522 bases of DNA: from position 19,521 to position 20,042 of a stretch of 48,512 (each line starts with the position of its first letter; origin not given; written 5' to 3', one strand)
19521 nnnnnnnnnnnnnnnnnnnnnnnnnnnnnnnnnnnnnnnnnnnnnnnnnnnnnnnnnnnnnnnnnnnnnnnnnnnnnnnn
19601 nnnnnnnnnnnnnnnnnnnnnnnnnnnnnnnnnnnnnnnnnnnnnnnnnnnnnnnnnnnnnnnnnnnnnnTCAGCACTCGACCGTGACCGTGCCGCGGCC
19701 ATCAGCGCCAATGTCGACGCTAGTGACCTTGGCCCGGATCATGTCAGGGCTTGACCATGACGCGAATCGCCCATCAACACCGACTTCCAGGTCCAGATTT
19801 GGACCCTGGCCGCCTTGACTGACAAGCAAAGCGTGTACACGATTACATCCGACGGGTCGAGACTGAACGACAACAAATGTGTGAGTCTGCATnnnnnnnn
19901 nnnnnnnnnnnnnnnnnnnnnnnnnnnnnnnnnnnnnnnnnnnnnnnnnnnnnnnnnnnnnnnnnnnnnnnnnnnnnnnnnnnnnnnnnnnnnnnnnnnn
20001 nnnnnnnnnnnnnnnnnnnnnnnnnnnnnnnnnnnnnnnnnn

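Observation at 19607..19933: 309-bp, 60% G+C micro-island with a single SD-led 73-codon ORF, bracketed by a 9-bp inverted repeat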

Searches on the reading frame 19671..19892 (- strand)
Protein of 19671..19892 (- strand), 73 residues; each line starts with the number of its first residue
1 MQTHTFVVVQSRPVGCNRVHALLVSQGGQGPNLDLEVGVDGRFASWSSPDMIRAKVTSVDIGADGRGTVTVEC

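Call 10: search_protein_families(library=pfam, proteins=[window:19674-19892:-], max_evalue=10)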
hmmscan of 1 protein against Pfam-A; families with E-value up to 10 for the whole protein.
seq(73 aa): 1 family
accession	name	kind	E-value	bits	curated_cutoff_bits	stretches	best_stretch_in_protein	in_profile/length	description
PF13861.12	FLgD_tudor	-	0.13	12.9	26.9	1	51-65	26-40/58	FlgD Tudor-like domain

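Call 11: find_encoding_contigs(protein=window:19671-19892:-, flank=10000)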
Protein window:19671-19892:- (73 aa): 1 contig read that carries it; 1 place shown.
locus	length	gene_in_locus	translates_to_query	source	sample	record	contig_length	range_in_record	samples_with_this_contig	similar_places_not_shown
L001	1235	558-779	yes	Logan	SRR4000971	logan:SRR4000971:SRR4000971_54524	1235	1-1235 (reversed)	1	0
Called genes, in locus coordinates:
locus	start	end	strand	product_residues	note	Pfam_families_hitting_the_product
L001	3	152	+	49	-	?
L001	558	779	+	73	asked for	-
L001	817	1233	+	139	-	?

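Call 14: find_homologous_proteins(query=window:19674-19892:-, max_evalue=10)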
Query seq(73 aa) (73 aa): 1 proteins with E <= 10 among 2 candidates.
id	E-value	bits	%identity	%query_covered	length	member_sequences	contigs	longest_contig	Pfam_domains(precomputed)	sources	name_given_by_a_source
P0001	1.1e-41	157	100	100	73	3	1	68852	-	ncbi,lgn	-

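Call 36: search_protein_representatives(protein=window:19674-19892:-)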
Query: 73 residues. Proteins with E-value up to 0.001 (for the whole library): 2; up to 1e-10: 2; up to 1e-30: 1. The best 2 are listed.
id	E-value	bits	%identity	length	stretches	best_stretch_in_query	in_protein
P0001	3.4e-42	157.1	100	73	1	1-73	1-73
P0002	6.7e-15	70.7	42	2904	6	18-49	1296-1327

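Call 39: search_protein_families(library=pfam, proteins=[P0002], max_evalue=0.01)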
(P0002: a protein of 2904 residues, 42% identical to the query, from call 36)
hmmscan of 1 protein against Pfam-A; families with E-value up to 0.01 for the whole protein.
P0002 (2904 aa): 3 families
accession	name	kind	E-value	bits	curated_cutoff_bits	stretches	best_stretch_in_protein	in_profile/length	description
PF13205.12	Big_5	-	1.7e-25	90.2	23.6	0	1753-1856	1-93/105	Bacterial Ig-like domain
PF13385.13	Laminin_G_3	-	3.9e-21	76.2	27.6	2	2257-2414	1-150/151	Concanavalin A-like lectin/glucanases superfamily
PF02210.31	Laminin_G_2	-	4.8e-05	24.3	22.9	0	2318-2404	35-123/126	Laminin G domain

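Call 51: find_related_loci(query=window:19674-19892:-, collection=viral_contigs, flank=3000)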
Query seq(73 aa) (73 aa) in viral_contigs; peptide patterns used: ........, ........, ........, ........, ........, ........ (x = any residue, [..] = any of these).
8 stretches matched a pattern, but none encodes a relative of the query by tblastn (E <= 1e-3).

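Call 55: list_cluster_members(proteins=[P0001, P0003])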
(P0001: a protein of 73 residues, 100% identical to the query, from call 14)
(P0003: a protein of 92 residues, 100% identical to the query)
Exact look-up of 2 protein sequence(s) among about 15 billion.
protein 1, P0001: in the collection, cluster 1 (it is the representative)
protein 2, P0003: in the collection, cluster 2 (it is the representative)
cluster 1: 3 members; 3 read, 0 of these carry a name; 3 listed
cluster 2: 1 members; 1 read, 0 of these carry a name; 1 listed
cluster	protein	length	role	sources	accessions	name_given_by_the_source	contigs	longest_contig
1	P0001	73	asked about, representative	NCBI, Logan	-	-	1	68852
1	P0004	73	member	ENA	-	-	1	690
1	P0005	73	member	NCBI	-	-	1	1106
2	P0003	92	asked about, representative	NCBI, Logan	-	-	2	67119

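Call 58: find_encoding_contigs(protein=P0004, flank=3000)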
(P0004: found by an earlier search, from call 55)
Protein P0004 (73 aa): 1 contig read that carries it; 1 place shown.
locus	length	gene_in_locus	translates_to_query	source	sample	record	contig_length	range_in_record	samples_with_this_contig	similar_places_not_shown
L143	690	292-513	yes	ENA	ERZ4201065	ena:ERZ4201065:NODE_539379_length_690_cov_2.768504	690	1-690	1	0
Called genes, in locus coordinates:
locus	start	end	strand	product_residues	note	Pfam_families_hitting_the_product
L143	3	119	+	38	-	?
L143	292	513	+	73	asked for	-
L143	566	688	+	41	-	?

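Call 59: find_encoding_contigs(protein=P0005, flank=3000)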
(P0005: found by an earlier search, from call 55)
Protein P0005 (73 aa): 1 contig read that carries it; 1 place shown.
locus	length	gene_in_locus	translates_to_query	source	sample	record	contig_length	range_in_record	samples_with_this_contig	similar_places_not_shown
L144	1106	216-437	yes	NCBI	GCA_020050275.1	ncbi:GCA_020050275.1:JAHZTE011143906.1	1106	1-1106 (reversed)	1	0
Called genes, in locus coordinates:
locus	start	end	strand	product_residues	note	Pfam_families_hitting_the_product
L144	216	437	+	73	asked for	-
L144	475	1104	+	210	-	?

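Call 62: predict_structure(protein=window:19674-19892:-)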
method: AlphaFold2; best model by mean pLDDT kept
length: 73 residues; sequences in the alignment: 1
mean_pLDDT: 60.3   pTM: 0.38
mean pLDDT of the five models: 60.3, 46.4, 42.1, 40.1, 39.6
residues with pLDDT >= 90: 0; 70-90: 2; 50-70: 66; < 50: 5
segments of 3 or more residues with pLDDT < 50: 50-52
pLDDT, mean of each block of 10 residues (from residue 1): 64 60 61 60 54 60 64 57
secondary structure, 60 per line:
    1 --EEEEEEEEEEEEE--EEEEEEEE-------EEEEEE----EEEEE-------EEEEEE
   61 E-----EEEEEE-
elements in order: E3-15 E18-25 E33-38 E43-47 E55-61 E67-72

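Call 66: fold_search(model_id=the predicted structure, library=pdb)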
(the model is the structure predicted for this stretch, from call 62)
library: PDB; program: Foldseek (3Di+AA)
matches with E <= 10: 342; with E <= 0.001: 0
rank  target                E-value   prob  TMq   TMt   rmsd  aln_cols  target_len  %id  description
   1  8qsz_H                1.7e-01  0.77  0.46  0.28  13.0       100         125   17  Structure of s. pombe RNA polymerase II in complex with DSIF and Rat1/Rai1 (released 2024-10-23)
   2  4neu_A                3.3e-01  0.51  0.35  0.12  11.0        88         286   14  X-ray structure of Receptor Interacting Protein 1 (RIP1)kinase domain with a 1-aminoisoquinoline inhibitor (released 2013-11-20)
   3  3fki_H                3.5e-01  0.60  0.47  0.27  13.7       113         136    9  12-Subunit RNA Polymerase II Refined with Zn-SAD data (released 2009-03-10)
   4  6blo_H                4.5e-01  0.57  0.47  0.28  13.7       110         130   10  Pol II elongation complex with an abasic lesion at i+1 position (released 2018-02-28)
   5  2e2i_H                4.8e-01  0.54  0.47  0.27  13.4       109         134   11  RNA polymerase II elongation complex in 5 mM Mg+2 with 2'-dGTP (released 2006-12-19)
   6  3hou_H                5.6e-01  0.51  0.47  0.27  13.5       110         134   11  Complete RNA polymerase II elongation complex I with a T-U mismatch (released 2009-07-28)
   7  7z0h_H                5.6e-01  0.51  0.47  0.26  13.3       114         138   10  Structure of yeast RNA Polymerase III-Ty1 integrase complex at 2.6 A (focus subunit AC40). (released 2023-04-05)
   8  4cv9                  5.9e-01  0.41  0.39  0.15   9.6        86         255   10  MPS1 kinase with 3-aminopyridin-2-one inhibitors (released 2015-04-08)
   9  2ja5_H                6.6e-01  0.38  0.45  0.26  13.5       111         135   12  CPD lesion containing RNA Polymerase II elongation complex A (released 2007-02-20)
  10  7lqd                  6.6e-01  0.30  0.37  0.14  11.1        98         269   10  Structure of Human MPS1 (TTK) covalently bound to RMS-07 inhibitor (released 2022-02-16)
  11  5ehl                  7.3e-01  0.35  0.40  0.15  10.8        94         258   11  Rapid Discovery of Pyrido[3,4-d]pyrimidine Inhibitors of Monopolar Spindle kinase 1 (MPS1) Using a Structure-Based Hydri (released 2016-11-09)
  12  4c4i                  8.1e-01  0.33  0.38  0.14  10.8        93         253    5  Structure-based design of orally bioavailable pyrrolopyridine inhibitors of the mitotic kinase MPS1 (released 2013-12-04)
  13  3h0g_H                8.1e-01  0.28  0.41  0.25  13.3        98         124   15  RNA Polymerase II from Schizosaccharomyces pombe (released 2009-08-25)
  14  5fj8_H                8.6e-01  0.38  0.46  0.26  13.4       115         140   10  Cryo-EM structure of yeast RNA polymerase III elongation complex at 3. 9 A (released 2015-11-25)
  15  7cht                  8.6e-01  0.35  0.40  0.15   9.4        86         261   10  Crystal structure of TTK kinase domain in complex with compound 30 (released 2021-05-12)
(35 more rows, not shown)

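Call 89: search_protein_families(library=phrogs, proteins=[window:19674-19892:-], max_evalue=0.1)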
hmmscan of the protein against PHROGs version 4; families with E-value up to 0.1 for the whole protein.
seq(73 aa): 0 families

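Call 90: search_protein_families(library=ncbifam, proteins=[window:19674-19892:-], max_evalue=0.1)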
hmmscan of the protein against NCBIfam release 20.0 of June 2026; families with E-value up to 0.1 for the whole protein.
seq(73 aa): 0 families
